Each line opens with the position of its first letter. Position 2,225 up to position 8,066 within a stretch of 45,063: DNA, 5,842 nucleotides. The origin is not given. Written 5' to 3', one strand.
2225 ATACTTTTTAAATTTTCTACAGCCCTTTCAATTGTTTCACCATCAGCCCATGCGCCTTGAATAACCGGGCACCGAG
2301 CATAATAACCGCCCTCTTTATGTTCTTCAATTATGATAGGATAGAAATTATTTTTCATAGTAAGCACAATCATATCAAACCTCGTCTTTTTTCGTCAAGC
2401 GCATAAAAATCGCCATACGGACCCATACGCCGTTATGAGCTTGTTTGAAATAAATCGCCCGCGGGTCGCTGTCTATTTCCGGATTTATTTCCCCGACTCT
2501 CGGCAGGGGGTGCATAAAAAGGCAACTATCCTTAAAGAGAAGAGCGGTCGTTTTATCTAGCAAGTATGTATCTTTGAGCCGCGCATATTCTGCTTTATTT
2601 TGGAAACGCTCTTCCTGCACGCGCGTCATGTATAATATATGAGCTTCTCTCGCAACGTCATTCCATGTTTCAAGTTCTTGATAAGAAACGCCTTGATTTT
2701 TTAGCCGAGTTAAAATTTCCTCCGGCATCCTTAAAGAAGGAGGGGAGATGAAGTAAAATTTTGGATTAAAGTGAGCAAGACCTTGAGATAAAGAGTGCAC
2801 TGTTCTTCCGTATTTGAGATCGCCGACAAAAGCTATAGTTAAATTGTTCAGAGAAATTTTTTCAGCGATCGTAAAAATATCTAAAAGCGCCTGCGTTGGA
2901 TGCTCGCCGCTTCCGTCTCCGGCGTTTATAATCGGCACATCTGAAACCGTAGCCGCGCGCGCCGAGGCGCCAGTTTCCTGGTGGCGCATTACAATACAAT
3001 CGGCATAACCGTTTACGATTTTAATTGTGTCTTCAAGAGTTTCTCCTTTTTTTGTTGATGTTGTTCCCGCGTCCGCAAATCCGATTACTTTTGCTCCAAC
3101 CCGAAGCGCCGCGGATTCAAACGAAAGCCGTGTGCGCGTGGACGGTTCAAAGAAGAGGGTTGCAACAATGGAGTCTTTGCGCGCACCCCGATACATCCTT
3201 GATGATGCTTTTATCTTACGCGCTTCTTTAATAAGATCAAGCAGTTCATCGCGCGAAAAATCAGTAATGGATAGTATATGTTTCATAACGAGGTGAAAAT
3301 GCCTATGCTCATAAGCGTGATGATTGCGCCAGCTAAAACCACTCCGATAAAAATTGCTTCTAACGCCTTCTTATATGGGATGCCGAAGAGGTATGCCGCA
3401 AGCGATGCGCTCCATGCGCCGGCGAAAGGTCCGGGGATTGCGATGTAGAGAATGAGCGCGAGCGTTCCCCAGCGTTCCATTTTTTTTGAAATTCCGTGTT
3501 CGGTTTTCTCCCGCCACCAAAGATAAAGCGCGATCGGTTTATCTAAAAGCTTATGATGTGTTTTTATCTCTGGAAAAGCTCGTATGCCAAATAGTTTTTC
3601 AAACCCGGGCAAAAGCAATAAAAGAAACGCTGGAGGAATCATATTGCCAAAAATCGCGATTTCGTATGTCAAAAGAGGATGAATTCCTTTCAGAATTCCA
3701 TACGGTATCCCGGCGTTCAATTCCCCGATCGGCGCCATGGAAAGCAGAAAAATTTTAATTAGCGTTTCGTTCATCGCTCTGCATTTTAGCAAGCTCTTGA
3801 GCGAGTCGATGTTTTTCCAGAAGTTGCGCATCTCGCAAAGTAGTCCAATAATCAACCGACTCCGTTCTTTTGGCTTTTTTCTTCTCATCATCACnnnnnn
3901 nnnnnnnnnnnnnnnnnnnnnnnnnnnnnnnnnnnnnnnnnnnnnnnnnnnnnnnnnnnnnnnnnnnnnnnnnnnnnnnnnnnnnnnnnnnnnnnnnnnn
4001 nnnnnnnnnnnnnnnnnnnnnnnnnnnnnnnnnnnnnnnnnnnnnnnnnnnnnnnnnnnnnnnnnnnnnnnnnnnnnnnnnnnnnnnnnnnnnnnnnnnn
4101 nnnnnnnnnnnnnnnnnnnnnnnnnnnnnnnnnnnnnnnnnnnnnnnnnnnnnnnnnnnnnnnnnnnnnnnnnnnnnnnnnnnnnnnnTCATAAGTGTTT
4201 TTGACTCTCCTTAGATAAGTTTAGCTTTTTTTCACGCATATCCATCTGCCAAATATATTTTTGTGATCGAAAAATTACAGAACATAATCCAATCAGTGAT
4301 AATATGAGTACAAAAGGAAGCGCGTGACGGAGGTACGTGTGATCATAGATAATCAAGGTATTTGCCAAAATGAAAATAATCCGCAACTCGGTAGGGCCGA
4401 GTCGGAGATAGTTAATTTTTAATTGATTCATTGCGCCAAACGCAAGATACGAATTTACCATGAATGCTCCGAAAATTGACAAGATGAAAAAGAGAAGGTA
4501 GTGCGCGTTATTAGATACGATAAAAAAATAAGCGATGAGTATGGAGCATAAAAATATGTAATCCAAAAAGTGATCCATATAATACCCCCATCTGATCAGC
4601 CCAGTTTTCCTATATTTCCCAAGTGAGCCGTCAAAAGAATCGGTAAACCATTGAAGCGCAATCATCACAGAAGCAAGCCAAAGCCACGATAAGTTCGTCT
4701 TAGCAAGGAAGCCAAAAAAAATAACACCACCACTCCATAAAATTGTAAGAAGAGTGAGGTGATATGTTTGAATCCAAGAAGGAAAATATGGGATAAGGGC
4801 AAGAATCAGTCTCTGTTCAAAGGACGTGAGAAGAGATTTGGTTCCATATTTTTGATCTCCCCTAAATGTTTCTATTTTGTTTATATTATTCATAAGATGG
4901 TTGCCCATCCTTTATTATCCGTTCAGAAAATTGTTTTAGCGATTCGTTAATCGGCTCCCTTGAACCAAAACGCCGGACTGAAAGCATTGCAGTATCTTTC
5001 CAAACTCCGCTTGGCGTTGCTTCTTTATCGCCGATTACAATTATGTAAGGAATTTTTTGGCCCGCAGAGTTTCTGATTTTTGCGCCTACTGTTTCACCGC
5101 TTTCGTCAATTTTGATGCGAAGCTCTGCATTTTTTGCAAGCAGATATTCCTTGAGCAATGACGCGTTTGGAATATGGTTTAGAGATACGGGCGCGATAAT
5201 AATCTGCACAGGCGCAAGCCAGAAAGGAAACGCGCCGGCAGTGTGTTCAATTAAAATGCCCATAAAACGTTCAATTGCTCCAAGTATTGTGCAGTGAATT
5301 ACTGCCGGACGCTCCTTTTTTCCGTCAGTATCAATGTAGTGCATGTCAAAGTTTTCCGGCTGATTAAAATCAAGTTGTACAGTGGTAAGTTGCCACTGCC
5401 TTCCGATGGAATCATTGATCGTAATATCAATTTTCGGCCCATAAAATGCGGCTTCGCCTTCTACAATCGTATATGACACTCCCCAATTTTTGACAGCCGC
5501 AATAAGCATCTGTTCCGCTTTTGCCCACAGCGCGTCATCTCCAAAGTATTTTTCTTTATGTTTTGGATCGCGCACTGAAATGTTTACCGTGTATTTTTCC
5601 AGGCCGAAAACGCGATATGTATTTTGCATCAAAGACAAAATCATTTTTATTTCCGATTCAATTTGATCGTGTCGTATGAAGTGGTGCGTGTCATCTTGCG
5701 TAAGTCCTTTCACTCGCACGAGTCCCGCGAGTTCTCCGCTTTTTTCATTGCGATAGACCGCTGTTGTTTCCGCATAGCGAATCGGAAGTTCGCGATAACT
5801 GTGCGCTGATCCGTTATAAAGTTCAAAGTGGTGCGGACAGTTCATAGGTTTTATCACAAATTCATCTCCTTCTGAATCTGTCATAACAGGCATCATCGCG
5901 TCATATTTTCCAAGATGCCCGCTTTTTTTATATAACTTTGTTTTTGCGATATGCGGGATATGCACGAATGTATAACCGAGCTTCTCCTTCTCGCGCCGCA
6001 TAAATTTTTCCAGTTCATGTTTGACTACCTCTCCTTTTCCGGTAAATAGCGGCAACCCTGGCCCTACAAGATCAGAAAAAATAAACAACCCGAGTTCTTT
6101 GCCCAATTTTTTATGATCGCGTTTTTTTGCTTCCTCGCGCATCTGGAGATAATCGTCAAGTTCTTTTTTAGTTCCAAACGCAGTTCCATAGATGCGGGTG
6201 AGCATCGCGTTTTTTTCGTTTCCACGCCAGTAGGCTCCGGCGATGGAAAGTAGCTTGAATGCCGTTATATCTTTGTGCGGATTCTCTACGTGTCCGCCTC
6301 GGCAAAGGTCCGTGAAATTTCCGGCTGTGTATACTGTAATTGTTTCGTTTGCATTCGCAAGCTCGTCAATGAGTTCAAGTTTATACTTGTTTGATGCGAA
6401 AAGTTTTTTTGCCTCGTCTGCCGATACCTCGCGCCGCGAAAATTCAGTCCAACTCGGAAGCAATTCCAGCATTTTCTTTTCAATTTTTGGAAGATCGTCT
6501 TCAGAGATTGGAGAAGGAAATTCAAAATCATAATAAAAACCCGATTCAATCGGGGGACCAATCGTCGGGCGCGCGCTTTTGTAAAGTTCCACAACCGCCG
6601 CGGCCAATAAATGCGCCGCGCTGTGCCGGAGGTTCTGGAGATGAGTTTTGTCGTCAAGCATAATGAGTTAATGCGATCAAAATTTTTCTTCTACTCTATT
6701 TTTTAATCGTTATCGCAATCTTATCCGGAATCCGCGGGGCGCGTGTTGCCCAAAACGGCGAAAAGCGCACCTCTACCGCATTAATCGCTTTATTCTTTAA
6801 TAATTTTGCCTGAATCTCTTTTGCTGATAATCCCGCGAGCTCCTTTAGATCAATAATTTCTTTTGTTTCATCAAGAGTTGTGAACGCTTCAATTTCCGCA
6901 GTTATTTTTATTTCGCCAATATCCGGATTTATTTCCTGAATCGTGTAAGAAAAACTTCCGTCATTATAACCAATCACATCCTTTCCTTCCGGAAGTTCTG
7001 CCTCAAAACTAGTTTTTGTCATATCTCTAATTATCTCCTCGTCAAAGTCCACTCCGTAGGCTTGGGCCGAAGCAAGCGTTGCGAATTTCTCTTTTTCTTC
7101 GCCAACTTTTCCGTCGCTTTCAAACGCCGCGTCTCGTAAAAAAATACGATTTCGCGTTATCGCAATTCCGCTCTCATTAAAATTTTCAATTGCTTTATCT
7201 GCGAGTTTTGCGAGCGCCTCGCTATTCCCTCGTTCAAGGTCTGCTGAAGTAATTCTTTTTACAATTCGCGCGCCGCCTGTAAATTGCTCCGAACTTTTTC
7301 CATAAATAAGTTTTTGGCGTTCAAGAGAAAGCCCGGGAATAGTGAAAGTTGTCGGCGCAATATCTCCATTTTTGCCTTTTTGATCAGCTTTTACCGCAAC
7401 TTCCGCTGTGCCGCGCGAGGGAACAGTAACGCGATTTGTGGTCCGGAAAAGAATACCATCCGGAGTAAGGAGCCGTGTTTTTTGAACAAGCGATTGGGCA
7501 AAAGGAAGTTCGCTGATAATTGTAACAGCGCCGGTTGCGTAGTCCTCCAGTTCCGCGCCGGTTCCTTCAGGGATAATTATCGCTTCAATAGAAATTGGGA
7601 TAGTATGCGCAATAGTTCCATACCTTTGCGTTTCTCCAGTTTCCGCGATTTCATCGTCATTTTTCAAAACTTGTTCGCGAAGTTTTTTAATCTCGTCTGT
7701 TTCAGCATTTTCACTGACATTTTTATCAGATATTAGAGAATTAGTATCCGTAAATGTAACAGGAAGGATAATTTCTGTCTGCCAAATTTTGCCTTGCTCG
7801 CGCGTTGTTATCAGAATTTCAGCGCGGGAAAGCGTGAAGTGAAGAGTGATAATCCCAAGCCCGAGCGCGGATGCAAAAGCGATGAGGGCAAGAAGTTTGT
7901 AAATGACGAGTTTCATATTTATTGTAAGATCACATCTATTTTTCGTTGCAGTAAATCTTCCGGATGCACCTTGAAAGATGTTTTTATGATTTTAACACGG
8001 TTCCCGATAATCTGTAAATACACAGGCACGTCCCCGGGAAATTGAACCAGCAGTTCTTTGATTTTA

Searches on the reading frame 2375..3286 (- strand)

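Call 67: search_protein_families(library=pfam, proteins=[window:2375-3286:-], max_evalue=0.0001)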
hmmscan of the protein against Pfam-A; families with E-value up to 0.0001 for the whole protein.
window:2375-3286:- (303 aa): 2 families
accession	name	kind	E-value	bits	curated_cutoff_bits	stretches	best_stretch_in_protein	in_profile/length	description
PF02729.26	OTCace_N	-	6.9e-47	159.7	29.9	1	2-142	1-148/148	Aspartate/ornithine carbamoyltransferase, carbamoyl-P binding domain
PF00185.30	OTCace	-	4.7e-30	105.1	29.4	1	148-295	2-155/157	Aspartate/ornithine carbamoyltransferase, Asp/Orn binding domain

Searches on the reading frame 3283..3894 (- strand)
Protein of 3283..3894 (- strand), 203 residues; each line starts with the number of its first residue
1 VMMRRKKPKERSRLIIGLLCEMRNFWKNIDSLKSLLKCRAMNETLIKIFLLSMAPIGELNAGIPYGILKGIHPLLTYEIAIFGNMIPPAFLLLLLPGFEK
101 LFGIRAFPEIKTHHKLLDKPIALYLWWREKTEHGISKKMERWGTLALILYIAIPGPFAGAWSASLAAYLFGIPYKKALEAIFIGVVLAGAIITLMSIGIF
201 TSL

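Call 67: search_protein_families(library=pfam, proteins=[window:3283-3894:-], max_evalue=0.0001)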
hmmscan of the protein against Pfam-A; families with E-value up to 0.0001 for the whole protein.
window:3283-3894:- (203 aa): 1 family
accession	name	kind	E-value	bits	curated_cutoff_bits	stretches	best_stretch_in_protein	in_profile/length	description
PF06695.16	Sm_multidrug_ex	-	7.1e-25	88.4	30.7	1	58-191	1-121/121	Putative small multi-drug export protein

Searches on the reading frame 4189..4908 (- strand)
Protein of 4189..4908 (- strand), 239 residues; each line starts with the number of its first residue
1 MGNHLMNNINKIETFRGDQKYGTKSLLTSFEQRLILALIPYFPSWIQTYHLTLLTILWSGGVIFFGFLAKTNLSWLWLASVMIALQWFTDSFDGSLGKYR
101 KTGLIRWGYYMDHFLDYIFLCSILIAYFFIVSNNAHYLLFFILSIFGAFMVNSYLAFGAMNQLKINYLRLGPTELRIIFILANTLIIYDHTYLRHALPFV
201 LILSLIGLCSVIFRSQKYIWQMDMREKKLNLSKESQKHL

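Call 67: search_protein_families(library=pfam, proteins=[window:4189-4908:-], max_evalue=0.0001)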
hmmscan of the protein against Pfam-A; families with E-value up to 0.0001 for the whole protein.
window:4189-4908:- (239 aa): 1 family
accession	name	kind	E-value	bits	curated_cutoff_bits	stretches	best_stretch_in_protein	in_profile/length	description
PF01066.26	CDP-OH_P_transf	-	3.5e-07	31.2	22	1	51-193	7-138/152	CDP-alcohol phosphatidyltransferase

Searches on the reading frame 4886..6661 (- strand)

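Call 67: search_protein_families(library=pfam, proteins=[window:4886-6661:-], max_evalue=0.0001)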
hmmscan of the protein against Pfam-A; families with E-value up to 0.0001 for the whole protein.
window:4886-6661:- (591 aa): 3 families
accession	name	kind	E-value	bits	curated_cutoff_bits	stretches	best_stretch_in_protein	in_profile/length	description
PF00587.30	tRNA-synt_2b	-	3.4e-42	145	29.3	1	262-473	5-178/179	tRNA synthetase class II core domain (G, H, P, S and T)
PF07973.19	tRNA_SAD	-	2.2e-10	40.8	24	1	108-158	1-44/44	Threonyl and Alanyl tRNA synthetase second additional domain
PF03129.25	HGTP_anticodon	-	1.3e-09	38.5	21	1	486-582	1-91/94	Anticodon binding domain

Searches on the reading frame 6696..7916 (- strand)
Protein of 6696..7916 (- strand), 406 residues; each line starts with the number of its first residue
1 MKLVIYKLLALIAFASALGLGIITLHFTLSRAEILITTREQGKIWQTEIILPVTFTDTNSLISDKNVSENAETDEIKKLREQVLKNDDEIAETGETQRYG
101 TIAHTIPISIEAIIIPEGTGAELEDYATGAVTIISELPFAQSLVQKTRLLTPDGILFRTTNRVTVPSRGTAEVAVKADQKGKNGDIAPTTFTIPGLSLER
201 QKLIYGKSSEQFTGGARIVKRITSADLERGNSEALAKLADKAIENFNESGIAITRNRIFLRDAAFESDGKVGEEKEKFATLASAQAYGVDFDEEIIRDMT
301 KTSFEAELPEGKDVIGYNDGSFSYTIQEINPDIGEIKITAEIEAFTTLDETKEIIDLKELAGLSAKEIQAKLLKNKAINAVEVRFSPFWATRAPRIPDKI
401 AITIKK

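Call 67: search_protein_families(library=pfam, proteins=[window:6696-7916:-], max_evalue=0.0001)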
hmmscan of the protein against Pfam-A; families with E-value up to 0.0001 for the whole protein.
window:6696-7916:- (406 aa): 1 family
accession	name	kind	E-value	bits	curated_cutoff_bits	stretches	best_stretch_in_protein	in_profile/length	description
PF04865.19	Baseplate_J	-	7.5e-05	22.6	21.1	0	126-188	22-82/255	Baseplate J-like protein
